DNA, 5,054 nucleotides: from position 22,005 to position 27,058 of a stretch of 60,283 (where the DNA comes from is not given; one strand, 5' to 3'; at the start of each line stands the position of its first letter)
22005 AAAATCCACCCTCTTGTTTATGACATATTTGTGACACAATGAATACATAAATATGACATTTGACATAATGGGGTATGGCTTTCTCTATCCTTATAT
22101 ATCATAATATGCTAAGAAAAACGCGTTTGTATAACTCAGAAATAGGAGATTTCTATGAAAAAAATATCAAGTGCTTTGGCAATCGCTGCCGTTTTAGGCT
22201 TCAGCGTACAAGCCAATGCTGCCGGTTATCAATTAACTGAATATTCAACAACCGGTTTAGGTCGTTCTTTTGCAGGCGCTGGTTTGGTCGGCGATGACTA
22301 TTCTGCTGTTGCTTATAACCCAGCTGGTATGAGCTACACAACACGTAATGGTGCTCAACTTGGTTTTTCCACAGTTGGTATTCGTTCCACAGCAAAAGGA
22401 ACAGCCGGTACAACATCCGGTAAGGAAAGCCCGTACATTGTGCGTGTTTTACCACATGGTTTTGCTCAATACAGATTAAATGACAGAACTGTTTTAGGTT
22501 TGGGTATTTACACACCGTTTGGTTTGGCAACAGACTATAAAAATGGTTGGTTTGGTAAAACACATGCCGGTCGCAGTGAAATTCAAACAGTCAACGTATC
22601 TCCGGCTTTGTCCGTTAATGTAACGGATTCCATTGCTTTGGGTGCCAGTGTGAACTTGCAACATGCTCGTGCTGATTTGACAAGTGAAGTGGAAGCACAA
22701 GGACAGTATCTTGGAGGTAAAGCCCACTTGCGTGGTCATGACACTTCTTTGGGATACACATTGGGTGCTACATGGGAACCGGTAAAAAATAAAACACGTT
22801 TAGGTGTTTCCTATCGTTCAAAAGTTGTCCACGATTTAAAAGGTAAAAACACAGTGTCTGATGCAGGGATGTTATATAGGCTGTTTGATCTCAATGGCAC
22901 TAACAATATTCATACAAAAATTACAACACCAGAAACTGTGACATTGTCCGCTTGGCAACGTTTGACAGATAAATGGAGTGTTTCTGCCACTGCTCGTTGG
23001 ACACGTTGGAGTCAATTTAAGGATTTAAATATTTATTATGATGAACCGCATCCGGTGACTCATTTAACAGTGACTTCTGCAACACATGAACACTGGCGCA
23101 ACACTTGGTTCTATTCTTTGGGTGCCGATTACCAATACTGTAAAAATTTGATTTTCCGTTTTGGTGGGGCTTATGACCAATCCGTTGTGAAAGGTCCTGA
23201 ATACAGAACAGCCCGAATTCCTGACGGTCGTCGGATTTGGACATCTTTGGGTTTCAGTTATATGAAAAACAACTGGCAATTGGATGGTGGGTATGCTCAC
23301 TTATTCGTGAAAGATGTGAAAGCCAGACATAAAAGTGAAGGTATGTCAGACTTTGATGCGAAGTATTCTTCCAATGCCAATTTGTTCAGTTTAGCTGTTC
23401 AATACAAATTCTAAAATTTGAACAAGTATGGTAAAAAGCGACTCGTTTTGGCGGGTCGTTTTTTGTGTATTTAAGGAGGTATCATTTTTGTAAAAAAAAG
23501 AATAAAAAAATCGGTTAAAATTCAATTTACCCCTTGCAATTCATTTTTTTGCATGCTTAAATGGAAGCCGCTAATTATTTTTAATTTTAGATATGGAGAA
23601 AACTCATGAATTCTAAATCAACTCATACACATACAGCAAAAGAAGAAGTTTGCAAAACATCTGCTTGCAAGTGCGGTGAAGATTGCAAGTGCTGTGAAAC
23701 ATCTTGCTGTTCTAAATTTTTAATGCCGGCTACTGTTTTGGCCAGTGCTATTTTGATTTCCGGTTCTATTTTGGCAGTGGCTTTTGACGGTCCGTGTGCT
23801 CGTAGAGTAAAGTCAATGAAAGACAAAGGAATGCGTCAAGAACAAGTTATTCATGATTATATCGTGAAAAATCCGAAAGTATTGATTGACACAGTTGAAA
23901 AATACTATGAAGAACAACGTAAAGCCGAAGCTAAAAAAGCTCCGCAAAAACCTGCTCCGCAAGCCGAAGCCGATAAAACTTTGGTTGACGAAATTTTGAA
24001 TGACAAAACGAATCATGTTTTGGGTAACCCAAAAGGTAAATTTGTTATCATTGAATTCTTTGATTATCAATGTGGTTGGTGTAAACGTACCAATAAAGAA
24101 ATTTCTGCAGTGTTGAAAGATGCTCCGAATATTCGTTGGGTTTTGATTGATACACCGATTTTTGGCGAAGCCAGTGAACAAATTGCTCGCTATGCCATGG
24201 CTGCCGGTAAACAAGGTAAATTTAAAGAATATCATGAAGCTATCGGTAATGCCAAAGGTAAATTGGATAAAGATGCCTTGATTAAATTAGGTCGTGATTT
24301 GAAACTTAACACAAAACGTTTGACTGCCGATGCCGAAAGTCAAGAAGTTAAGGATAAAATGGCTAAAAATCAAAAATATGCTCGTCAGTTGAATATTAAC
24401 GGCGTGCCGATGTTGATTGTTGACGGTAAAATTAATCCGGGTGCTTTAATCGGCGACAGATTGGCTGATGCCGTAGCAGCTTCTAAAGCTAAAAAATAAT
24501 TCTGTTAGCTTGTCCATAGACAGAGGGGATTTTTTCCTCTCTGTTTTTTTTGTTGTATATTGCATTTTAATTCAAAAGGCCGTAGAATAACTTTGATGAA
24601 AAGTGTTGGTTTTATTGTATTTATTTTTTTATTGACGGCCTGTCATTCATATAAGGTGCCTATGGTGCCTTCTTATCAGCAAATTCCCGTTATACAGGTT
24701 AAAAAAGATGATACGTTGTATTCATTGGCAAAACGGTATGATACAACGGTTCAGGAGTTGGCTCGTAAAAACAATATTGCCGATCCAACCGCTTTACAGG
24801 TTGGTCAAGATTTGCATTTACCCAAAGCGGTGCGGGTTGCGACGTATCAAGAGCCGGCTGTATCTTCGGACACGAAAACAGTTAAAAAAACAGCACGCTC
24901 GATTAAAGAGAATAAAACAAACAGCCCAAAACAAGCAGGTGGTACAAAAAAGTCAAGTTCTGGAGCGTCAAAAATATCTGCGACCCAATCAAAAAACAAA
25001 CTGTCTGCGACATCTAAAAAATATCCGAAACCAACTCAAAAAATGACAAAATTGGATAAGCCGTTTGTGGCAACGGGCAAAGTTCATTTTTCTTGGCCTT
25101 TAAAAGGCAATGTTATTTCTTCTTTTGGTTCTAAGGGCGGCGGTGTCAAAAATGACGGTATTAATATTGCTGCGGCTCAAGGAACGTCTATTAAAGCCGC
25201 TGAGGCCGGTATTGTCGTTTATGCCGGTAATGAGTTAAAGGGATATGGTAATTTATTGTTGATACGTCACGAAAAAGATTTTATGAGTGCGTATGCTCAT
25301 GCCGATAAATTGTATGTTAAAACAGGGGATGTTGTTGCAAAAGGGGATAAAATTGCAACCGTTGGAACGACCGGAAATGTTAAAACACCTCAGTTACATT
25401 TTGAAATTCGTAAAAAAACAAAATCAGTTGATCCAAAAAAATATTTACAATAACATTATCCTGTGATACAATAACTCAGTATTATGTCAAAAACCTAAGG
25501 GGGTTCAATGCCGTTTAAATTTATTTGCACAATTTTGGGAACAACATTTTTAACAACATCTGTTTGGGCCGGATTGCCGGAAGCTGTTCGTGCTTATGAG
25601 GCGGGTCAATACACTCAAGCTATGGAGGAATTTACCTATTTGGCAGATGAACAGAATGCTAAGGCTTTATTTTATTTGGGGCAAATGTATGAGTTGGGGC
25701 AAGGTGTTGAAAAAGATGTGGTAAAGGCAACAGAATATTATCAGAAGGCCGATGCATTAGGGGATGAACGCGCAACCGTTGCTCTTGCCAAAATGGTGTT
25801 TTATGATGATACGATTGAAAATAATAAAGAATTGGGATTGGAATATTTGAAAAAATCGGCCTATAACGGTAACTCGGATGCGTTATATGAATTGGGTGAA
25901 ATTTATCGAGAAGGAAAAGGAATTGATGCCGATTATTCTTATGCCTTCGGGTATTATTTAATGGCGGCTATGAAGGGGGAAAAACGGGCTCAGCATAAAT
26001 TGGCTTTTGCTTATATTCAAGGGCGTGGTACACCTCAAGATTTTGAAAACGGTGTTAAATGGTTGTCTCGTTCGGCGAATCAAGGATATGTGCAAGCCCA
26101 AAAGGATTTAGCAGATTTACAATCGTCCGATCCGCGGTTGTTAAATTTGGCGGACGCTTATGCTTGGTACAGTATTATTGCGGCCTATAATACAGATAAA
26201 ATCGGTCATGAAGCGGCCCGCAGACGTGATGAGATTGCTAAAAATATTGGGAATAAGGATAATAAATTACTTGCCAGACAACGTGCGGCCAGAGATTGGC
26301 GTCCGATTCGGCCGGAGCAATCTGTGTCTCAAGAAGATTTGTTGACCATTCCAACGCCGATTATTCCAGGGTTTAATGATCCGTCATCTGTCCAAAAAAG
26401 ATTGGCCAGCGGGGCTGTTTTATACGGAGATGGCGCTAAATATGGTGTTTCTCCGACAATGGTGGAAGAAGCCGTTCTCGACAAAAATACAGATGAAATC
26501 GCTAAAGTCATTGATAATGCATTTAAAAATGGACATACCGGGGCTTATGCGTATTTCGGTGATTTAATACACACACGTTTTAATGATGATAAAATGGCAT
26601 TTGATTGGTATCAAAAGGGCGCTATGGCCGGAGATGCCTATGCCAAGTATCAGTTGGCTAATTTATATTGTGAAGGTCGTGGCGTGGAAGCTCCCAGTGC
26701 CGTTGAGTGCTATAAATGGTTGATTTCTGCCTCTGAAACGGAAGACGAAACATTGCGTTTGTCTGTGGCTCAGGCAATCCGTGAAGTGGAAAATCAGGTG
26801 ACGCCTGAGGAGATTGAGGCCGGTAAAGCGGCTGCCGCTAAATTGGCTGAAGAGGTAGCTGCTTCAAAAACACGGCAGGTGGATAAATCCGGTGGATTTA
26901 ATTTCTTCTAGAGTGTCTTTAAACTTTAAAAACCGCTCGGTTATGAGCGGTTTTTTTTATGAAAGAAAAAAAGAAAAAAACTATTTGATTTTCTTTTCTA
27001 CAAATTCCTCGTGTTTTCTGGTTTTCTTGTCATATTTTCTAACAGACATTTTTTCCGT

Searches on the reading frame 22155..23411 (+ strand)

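Call 98: search_protein_families(library=pfam, max_evalue=0.05, proteins=[window:22155-23411:+])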
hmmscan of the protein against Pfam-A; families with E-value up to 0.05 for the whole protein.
window:22155-23411:+ (419 aa): 1 family
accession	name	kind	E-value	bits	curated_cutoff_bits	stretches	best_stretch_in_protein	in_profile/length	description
PF03349.22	Toluene_X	-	1.9e-88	297.2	29.7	1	16-419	4-421/421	Outer membrane protein transport protein (OMPP1/FadL/TodX)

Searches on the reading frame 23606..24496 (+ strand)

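Call 74: search_protein_families(library=pfam, max_evalue=0.001, proteins=[window:23606-24496:+])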
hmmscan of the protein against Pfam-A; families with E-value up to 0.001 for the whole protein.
window:23606-24496:+ (297 aa): 6 families
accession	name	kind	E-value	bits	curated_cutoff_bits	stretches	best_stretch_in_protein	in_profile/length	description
PF01323.26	DSBA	-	1.1e-21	77.9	25.6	1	148-290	2-190/191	DSBA-like thioredoxin domain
PF13462.12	Thioredoxin_4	-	2.3e-16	60.9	23.2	1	134-277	3-150/165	Thioredoxin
PF13098.12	Thioredoxin_2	-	2.5e-06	28.2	27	1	142-281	3-95/104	Thioredoxin-like domain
PF18312.6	ScsC_N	-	5e-05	23.4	25.8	1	79-106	6-33/34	Copper resistance protein ScsC N-terminal domain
PF13743.12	Thioredoxin_5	-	0.00022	21.5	27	1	211-272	101-163/186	Thioredoxin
PF00085.26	Thioredoxin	-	0.00056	20.3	23.5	0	143-183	17-58/103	Thioredoxin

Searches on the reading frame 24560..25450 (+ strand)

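Call 74: search_protein_families(library=pfam, max_evalue=0.001, proteins=[window:24560-25450:+])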
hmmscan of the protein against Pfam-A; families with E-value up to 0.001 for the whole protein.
window:24560-25450:+ (297 aa): 3 families
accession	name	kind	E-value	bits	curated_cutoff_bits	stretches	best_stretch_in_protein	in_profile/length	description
PF01551.29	Peptidase_M23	-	2e-31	108.5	28.7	1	198-292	3-96/96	Peptidase family M23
PF01476.26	LysM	-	5.1e-15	55.6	20.9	1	46-88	2-43/43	LysM domain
PF13533.13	Biotin_lipoyl_2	-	0.00032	20.9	29.8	0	250-267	13-30/32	Biotin-lipoyl like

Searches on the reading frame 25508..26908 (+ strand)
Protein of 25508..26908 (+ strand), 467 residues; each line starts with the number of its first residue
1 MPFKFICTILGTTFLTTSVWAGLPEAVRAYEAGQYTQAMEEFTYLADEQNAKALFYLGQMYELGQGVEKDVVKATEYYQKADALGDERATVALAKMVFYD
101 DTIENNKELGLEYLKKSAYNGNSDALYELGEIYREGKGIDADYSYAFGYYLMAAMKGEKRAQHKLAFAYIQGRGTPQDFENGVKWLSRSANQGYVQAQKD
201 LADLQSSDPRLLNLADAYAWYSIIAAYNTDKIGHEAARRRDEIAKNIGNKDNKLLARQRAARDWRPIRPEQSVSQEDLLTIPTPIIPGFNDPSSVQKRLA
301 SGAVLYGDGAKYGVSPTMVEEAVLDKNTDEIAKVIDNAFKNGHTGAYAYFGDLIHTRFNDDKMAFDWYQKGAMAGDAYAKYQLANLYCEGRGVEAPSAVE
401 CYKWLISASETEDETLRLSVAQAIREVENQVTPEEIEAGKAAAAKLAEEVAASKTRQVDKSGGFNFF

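Call 98: search_protein_families(library=pfam, max_evalue=0.05, proteins=[window:25508-26908:+])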
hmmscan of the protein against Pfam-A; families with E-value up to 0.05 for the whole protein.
window:25508-26908:+ (467 aa): 2 families
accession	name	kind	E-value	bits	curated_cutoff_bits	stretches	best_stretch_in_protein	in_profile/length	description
PF08238.18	Sel1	-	6.5e-32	109.3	30.7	4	51-86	1-36/36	Sel1 repeat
PF23310.1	TPR_27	-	0.0015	18.6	27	0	103-130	41-68/110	Plant tetratrico peptide repeats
